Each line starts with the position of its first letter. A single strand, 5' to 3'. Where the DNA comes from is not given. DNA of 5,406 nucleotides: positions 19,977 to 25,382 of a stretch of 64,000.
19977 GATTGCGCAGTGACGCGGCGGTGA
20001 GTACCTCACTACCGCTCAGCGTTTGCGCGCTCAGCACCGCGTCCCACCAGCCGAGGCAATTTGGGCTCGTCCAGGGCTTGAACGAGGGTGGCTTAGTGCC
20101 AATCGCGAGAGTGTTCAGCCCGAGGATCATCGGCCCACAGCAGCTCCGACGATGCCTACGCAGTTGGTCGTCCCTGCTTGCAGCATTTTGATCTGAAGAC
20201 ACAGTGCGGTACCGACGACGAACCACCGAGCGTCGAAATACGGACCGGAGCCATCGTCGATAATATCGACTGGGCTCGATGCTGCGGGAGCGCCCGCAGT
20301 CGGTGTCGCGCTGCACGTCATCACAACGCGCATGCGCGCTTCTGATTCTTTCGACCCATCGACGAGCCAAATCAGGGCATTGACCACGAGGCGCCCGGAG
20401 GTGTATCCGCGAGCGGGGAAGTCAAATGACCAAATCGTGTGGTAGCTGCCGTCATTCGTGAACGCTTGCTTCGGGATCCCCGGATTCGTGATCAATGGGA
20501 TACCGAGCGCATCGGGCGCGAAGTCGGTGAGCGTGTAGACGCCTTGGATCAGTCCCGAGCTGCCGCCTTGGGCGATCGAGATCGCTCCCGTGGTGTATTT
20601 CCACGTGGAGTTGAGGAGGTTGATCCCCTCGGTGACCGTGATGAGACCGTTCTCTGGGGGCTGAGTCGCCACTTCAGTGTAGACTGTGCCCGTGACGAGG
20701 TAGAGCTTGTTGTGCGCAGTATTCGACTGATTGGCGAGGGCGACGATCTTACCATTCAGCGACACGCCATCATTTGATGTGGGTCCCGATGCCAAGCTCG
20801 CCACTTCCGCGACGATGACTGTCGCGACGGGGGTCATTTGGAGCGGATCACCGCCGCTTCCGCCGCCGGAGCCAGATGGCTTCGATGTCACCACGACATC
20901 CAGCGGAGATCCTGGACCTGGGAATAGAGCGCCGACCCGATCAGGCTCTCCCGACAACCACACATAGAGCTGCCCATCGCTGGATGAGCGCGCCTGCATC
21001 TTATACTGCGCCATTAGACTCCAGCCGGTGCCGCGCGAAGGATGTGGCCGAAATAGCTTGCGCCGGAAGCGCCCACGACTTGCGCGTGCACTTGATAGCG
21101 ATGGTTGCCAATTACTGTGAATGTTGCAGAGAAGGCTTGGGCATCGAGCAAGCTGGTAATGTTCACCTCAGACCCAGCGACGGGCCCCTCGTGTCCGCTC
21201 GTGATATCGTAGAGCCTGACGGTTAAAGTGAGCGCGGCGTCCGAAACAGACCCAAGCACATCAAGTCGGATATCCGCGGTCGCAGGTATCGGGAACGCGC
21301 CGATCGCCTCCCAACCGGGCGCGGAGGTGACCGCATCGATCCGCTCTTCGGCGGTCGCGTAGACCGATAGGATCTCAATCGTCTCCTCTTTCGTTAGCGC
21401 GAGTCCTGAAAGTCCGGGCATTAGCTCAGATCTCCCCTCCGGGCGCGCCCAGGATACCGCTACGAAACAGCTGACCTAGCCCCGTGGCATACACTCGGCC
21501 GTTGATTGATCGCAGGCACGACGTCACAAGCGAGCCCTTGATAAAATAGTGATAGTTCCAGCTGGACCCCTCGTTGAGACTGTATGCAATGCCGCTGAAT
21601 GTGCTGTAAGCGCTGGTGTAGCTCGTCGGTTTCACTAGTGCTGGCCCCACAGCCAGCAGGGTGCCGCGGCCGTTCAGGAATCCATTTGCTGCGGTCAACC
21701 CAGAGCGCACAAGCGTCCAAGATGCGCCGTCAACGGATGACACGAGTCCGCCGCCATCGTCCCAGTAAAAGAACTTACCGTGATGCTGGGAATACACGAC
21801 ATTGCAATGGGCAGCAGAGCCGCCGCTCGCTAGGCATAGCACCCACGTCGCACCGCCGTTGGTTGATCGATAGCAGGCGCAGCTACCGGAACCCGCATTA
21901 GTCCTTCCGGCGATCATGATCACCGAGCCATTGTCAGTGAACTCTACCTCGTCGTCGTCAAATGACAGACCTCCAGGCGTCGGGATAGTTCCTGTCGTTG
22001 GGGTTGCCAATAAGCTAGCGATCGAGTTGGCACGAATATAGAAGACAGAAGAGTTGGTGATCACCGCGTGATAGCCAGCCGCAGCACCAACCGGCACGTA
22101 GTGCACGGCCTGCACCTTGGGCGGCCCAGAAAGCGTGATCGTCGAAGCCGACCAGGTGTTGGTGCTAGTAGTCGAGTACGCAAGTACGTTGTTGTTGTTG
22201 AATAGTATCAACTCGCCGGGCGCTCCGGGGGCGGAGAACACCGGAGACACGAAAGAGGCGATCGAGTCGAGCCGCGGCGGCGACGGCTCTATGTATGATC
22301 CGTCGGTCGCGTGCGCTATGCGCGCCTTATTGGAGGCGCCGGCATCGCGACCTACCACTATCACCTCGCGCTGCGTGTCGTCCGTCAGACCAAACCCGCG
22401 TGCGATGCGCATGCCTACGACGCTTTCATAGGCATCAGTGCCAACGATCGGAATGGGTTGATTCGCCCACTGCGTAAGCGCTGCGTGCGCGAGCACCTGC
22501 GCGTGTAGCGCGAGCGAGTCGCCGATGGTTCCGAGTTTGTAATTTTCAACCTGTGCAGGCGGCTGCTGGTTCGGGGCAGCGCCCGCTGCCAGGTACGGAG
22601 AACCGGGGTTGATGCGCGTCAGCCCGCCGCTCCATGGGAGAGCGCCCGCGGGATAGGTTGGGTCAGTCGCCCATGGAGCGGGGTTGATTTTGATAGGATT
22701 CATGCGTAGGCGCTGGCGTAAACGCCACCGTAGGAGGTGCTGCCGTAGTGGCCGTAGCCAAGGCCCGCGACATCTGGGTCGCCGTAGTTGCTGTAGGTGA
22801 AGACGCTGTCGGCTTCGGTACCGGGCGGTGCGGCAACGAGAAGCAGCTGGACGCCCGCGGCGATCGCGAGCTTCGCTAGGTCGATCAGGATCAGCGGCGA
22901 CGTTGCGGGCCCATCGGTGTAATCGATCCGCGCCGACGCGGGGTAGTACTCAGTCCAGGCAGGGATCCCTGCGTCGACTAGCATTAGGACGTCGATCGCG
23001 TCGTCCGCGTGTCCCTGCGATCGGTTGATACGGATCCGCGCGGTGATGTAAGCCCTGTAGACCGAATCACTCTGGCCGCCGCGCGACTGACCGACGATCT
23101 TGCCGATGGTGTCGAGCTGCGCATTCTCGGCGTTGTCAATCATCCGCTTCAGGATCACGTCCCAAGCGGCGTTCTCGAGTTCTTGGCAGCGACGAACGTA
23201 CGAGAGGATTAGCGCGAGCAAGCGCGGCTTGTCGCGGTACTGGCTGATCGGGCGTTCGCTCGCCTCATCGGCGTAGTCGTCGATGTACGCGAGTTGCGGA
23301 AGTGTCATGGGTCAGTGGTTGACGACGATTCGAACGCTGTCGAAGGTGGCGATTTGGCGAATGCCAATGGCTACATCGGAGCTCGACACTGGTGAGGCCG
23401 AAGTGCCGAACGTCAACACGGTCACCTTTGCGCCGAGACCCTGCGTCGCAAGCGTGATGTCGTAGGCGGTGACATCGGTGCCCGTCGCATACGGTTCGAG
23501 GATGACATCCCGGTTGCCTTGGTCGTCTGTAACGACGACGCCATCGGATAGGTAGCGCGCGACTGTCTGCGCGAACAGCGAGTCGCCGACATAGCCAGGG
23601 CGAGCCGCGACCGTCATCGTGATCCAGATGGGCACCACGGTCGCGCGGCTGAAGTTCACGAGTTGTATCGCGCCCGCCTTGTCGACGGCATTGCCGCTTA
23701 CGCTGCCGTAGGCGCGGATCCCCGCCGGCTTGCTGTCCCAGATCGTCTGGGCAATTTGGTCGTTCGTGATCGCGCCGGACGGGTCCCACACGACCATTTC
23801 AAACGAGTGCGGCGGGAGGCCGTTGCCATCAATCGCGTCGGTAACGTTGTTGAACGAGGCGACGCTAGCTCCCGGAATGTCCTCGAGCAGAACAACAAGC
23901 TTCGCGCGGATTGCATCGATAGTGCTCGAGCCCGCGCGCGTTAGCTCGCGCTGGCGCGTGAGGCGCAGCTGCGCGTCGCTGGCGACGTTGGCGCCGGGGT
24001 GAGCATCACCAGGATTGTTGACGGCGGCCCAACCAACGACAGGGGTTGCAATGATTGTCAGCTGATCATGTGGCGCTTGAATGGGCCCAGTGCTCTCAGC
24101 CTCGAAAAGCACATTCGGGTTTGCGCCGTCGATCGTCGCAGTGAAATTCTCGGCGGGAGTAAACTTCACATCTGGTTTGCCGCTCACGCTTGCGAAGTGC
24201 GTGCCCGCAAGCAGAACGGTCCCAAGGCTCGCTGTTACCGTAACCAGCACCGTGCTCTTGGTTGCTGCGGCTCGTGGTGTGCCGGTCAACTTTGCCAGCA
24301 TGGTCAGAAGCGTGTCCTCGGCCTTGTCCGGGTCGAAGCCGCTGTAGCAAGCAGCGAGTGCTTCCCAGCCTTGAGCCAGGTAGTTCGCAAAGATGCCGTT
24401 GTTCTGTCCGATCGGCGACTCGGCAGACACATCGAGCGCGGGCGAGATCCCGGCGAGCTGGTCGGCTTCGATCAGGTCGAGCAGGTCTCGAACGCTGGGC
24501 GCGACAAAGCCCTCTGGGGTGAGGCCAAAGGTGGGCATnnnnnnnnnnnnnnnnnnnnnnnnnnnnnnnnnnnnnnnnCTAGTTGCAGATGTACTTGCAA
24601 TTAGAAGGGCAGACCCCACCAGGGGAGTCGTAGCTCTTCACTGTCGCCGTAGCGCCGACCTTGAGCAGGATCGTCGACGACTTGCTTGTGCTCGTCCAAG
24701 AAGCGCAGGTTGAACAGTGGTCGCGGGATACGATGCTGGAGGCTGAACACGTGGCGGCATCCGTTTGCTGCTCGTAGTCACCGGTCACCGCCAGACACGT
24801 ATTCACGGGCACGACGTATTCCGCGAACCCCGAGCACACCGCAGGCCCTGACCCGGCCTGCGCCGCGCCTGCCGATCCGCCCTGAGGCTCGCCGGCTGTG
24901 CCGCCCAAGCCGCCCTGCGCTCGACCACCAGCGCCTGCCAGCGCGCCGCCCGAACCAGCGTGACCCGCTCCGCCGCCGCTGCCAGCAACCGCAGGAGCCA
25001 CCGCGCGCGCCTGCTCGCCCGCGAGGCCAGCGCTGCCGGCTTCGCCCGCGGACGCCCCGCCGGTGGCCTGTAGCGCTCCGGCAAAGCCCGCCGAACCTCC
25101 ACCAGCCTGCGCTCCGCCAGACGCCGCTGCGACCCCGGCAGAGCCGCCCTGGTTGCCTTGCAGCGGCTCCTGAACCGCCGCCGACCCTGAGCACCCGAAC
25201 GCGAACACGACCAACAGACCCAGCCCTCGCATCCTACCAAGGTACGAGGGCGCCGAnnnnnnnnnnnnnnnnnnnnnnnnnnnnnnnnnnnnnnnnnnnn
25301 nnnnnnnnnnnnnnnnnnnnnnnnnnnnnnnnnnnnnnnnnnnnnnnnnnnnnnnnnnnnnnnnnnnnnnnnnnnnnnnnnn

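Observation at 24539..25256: A lipoprotein gene is inserted in the middle of the baseplate module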

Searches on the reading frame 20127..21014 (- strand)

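Call 3: search_protein_families(library=pfam, proteins=[window:20127-21014:-], max_evalue=0.01)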
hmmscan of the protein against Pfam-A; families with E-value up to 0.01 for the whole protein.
window:20127-21014:- (295 aa): 0 families

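Call 4: search_protein_families(library=phrogs, proteins=[window:20127-21014:-], max_evalue=0.01)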
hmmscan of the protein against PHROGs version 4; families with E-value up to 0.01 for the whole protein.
window:20127-21014:- (295 aa): 1 family
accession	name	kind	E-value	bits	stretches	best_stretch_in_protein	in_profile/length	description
phrog_2824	-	head and packaging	0.006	15.5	1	67-143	940-1021/1151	virion structural protein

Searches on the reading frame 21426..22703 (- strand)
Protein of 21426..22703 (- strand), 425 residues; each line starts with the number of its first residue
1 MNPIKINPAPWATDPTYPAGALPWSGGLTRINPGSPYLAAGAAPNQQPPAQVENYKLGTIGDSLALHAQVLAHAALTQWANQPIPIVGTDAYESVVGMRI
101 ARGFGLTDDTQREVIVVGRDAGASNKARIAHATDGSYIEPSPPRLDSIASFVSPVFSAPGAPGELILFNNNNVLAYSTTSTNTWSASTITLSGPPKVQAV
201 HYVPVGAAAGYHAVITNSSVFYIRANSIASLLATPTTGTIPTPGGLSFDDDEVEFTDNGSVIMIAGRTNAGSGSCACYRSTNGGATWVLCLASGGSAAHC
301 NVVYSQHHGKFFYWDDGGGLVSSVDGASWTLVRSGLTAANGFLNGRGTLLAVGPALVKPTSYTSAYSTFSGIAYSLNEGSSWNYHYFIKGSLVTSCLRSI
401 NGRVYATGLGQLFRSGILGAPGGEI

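Call 3: search_protein_families(library=pfam, proteins=[window:21426-22703:-], max_evalue=0.01)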
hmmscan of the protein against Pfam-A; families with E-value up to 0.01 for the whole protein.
window:21426-22703:- (425 aa): 2 families
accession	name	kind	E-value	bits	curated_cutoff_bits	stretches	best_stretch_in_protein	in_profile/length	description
PF19755.4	DUF6242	-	0.00078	19.8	29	0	261-329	155-217/217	Domain of unknown function (DUF6242)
PF02012.26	BNR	-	0.0056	16.9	27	0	278-287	1-10/12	BNR/Asp-box repeat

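Call 4: search_protein_families(library=phrogs, proteins=[window:21426-22703:-], max_evalue=0.01)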
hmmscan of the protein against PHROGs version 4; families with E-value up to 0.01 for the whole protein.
window:21426-22703:- (425 aa): 0 families

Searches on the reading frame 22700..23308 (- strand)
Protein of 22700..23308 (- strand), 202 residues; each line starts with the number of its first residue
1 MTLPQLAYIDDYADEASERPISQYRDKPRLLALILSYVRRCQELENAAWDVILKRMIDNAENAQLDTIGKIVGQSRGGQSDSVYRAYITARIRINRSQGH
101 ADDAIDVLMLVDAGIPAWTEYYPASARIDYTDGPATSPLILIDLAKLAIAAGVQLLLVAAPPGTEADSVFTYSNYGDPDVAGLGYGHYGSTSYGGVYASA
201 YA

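Call 3: search_protein_families(library=pfam, proteins=[window:22700-23308:-], max_evalue=0.01)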
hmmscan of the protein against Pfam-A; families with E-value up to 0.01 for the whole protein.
window:22700-23308:- (202 aa): 1 family
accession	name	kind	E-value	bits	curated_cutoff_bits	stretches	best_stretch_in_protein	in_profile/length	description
PF11041.13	DUF2612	-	2.8e-09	37.6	23.5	1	21-77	6-62/181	Protein of unknown function (DUF2612)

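Call 4: search_protein_families(library=phrogs, proteins=[window:22700-23308:-], max_evalue=0.01)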
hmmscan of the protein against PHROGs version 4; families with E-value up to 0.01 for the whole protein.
window:22700-23308:- (202 aa): 7 families
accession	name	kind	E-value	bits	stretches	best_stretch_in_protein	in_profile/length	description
phrog_587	-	head and packaging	1.4e-22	81.4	1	11-174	20-212/392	structural protein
phrog_6277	-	unknown function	2.2e-15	57.7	1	11-156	7-152/280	-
phrog_22472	-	unknown function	2e-14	54.8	1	22-154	18-150/302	-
phrog_4056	-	tail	7e-12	46.3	1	9-110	14-116/219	baseplate protein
phrog_4017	-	tail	5.8e-10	40.1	1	14-109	11-107/285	baseplate protein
phrog_1160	-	tail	9.2e-10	38.8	1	24-108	28-116/528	baseplate protein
phrog_8708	-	unknown function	0.001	19.7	1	41-90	34-80/202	-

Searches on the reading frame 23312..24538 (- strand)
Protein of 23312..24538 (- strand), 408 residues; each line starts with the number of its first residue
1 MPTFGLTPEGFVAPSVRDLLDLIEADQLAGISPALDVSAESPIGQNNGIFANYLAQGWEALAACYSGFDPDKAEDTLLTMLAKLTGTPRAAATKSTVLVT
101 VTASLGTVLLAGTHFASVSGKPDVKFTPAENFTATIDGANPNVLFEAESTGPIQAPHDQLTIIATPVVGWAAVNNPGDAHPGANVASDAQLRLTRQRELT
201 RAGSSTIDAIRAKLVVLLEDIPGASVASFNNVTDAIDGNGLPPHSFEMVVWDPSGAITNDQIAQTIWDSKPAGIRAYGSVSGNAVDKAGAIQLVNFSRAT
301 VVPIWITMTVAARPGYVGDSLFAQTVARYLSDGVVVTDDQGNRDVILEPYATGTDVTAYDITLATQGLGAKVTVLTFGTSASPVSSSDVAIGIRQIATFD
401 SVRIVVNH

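Call 3: search_protein_families(library=pfam, proteins=[window:23312-24538:-], max_evalue=0.01)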
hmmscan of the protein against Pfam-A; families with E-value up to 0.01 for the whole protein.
window:23312-24538:- (408 aa): 1 family
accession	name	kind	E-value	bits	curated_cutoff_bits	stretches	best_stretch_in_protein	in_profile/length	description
PF04865.19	Baseplate_J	-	5.5e-07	29.6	21.1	1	75-192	2-119/255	Baseplate J-like protein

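Call 4: search_protein_families(library=phrogs, proteins=[window:23312-24538:-], max_evalue=0.01)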
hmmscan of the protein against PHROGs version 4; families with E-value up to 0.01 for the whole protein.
window:23312-24538:- (408 aa): 2 families
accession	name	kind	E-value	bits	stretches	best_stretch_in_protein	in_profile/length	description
phrog_6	-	tail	4.9e-34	118.9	1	4-406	60-405/548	baseplate wedge subunit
phrog_30339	-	unknown function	0.0087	17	0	6-114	16-124/150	-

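Call 9: find_related_loci(query=window:23312-24538:-, collection=viral_contigs, flank=6000)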
Query window:23312-24538:- (408 aa) in viral_contigs; peptide patterns used: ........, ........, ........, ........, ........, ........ (x = any residue, [..] = any of these).
5 stretches matched a pattern; 3 encode a relative of the query (tblastn E <= 1e-3); 3 distinct loci.
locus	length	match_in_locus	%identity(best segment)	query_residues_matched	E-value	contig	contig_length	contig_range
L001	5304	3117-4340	77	1-408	0e+0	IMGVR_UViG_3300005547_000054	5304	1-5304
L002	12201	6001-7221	73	1-408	0e+0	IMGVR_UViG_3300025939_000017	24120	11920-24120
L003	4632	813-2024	66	3-407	6e-180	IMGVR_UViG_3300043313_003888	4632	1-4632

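Call 33: find_related_loci(query=A4, collection=genome_contigs, flank=8000)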
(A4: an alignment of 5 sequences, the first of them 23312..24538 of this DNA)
Query A4 (408 aa) in genome_contigs; peptide patterns used: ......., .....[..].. (x = any residue, [..] = any of these).
292 stretches matched a pattern, but none encodes a relative of the query by tblastn (E <= 1e-3).

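Call 35: search_dna_similar(query=window:23312-24538:-, collection=phages, mode=protein, max_rows=15)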
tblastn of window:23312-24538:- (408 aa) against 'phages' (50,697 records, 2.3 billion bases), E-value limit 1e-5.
Records with a match: 955; places in all: 958; records where one place covers at least 80% of the query: 134.
Best place of each record, by identity: <60% 955.
By first word of the organism name: Pseudomonas 230; Escherichia 174; Salmonella 116; Klebsiella 74; Vibrio 55; Erwinia 55; Aeromonas 27; Shigella 23; Rhizobium 16; Acinetobacter 15; and 47 more.
By host as written in the record: - 102; Pseudomonas aeruginosa 71; Escherichia coli 65; Klebsiella pneumoniae 43; Erwinia amylovora 27; Pseudomonas aeruginosa PAO1 26; Escherichia coli K-12 MG1655 22; Pseudomonas syringae pv. actinidiae 18; and 293 more.
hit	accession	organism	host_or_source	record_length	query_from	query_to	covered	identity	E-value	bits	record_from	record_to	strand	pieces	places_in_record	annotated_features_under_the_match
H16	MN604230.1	Bacillus phage vB_BcM_Sam112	Bacillus cereus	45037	3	406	99%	29.9%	5e-25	113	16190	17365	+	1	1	J-like baseplate protein | baseplate protein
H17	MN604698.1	Bacillus phage vB_BcM_Sam46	Bacillus cereus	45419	3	406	99%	29.9%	5e-25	113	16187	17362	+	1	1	J-like baseplate protein | baseplate protein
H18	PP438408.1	Leptolyngbya phage Lbo-JY16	Leptolyngbya boryana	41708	6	406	98%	28.3%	6e-17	89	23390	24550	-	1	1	baseplate wedge protein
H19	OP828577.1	Plectonema phage Lbo240-yong2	Leptolyngya boryana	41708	6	406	98%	28.3%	6e-17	89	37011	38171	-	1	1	baseplate wedge protein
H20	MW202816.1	Caudoviricetes sp.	Manatee Spring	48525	3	407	99%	27.8%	9e-22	103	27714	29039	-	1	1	baseplate wedge protein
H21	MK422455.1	Klebsiella phage ST340-VIM1phi10.1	Klebsiella pneumoniae ST340-VIM1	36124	1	398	98%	28.1%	8e-15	82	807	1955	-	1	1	baseplate J-like protein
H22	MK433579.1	Klebsiella phage ST11-OXA48phi15.1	Klebsiella pneumoniae ST11-OXA48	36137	1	398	98%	28.1%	8e-15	82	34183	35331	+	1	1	baseplate J-like protein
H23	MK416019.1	Klebsiella phage ST11-VIM1phi8.3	Klebsiella pneumoniae ST11-VIM1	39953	1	398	98%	28.1%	8e-15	82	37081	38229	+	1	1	baseplate J-like protein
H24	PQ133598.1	Klebsiella phage P18-100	Klebsiella pneumoniae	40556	1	398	98%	28.1%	8e-15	82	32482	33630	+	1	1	hypothetical protein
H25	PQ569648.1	Klebsiella phage P12620-1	Klebsiella sp.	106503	1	398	98%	28.1%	8e-15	82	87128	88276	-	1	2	hypothetical protein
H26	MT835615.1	Bacteriophage sp.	human fecal samples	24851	6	407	99%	27.7%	2e-18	94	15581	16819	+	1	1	record has no annotation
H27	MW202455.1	Caudoviricetes sp.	Manatee Spring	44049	10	408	98%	27.9%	3e-21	102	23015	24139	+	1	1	baseplate wedge protein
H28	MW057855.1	Providencia phage PSTCR3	Providencia stuartii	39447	1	405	99%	27.3%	8e-17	89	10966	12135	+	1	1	hypothetical protein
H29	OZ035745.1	Wanchaivirus PDP110P2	-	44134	1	398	98%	27.8%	2e-13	78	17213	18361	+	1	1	record has no annotation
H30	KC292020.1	Halorubrum tailed phage 8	Halorubrum sp. B2-2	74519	11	401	96%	28.2%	2e-8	63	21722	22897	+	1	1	30: baseplate J-like protein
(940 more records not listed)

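Call 49: find_related_loci(query=A4, collection=viral_contigs, flank=4000)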
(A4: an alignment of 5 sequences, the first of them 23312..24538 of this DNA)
Query A4 (408 aa) in viral_contigs; peptide patterns used: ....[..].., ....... (x = any residue, [..] = any of these).
176 stretches matched a pattern; 11 encode a relative of the query (tblastn E <= 1e-3); 11 distinct loci.
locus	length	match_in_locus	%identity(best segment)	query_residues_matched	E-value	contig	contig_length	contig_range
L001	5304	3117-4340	77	1-408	0e+0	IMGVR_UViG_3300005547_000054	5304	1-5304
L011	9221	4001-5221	73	1-408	0e+0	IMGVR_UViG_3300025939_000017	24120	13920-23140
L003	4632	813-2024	66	3-407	2e-179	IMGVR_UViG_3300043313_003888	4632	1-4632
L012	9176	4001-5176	40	3-408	7e-80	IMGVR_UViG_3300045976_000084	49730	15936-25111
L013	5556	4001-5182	39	1-407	8e-75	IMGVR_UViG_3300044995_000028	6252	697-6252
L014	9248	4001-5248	37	6-406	3e-58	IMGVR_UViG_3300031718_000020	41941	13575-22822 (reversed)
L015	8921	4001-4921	43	4-310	1e-57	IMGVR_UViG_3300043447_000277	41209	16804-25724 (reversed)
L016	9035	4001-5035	38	6-335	2e-55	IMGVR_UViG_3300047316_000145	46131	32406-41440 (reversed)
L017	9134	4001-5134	32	6-399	6e-40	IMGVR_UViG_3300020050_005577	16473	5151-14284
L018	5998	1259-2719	27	5-406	2e-18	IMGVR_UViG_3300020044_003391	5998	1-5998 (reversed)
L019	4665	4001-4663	26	34-250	5e-16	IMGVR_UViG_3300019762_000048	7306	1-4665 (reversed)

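Call 68: search_protein_families(library=padloc, proteins=[L001:2596-3069:-], max_evalue=0.01)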
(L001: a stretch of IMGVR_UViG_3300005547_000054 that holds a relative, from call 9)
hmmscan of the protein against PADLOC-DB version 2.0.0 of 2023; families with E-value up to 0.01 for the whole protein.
L001:2596-3069:- (158 aa): 0 families

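Call 69: search_protein_families(library=ncbifam, proteins=[L001:2596-3069:-], max_evalue=0.01)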
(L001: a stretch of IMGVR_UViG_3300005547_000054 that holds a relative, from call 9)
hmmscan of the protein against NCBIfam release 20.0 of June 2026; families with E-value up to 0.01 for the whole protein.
L001:2596-3069:- (158 aa): 0 families

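Call 70: search_protein_families(library=pfam, proteins=[L001:2596-3069:-], max_evalue=0.01)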
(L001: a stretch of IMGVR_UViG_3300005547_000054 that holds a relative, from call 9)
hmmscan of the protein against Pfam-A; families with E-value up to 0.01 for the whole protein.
L001:2596-3069:- (158 aa): 1 family
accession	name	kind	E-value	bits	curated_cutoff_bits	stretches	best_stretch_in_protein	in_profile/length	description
PF12869.13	tRNA_anti-like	-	3.2e-12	46.7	23.5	1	66-147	47-134/146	tRNA_anti-like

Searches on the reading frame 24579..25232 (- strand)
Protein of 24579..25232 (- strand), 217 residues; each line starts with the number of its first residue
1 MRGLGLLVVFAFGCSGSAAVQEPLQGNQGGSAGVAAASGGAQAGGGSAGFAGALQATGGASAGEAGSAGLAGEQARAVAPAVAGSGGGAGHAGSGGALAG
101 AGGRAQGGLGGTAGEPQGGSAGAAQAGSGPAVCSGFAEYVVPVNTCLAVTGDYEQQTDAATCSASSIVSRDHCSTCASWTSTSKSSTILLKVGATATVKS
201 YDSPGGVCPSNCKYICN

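Call 3: search_protein_families(library=pfam, proteins=[window:24579-25232:-], max_evalue=0.01)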
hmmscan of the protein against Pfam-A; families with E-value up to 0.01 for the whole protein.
window:24579-25232:- (217 aa): 0 families

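Call 4: search_protein_families(library=phrogs, proteins=[window:24579-25232:-], max_evalue=0.01)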
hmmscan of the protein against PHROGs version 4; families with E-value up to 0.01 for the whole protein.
window:24579-25232:- (217 aa): 0 families

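Call 10: find_related_loci(query=window:24582-25232:-, collection=viral_contigs, flank=6000)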
Query window:24582-25232:- (217 aa) in viral_contigs; peptide patterns used: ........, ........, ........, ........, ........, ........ (x = any residue, [..] = any of these).
34 stretches matched a pattern; 1 encode a relative of the query (tblastn E <= 1e-3); 1 distinct loci.
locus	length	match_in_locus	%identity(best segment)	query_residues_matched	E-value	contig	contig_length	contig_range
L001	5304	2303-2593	62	119-217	9e-37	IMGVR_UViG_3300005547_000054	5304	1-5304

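Call 68: search_protein_families(library=padloc, proteins=[window:24579-25232:-], max_evalue=0.01)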
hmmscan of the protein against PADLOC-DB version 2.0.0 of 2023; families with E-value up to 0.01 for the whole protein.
window:24579-25232:- (217 aa): 0 families

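Call 69: search_protein_families(library=ncbifam, proteins=[window:24579-25232:-], max_evalue=0.01)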
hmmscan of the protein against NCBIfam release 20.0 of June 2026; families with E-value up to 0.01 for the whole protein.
window:24579-25232:- (217 aa): 0 families

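Call 89: predict_structure(alignment_id=A6)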
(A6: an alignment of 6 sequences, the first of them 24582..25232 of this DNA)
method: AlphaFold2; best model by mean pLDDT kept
length: 217 residues; sequences in the alignment: 6
mean_pLDDT: 56.2   pTM: 0.39
mean pLDDT of the five models: 56.2, 56.1, 54.5, 54.0, 53.0
residues with pLDDT >= 90: 6; 70-90: 65; 50-70: 19; < 50: 127
segments of 3 or more residues with pLDDT < 50: 7-125, 127-130
pLDDT, mean of each block of 10 residues (from residue 1): 49 38 42 41 39 41 41 39 38 39 40 39 45 81 88 85 81 68 85 86 76 52
secondary structure, 60 per line:
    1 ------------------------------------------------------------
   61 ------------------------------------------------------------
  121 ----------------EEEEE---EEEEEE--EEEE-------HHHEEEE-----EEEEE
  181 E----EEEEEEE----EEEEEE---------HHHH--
elements in order: E137-141 E145-150 E153-156 E167-170 E176-181 E186-192 E197-202 H212-215
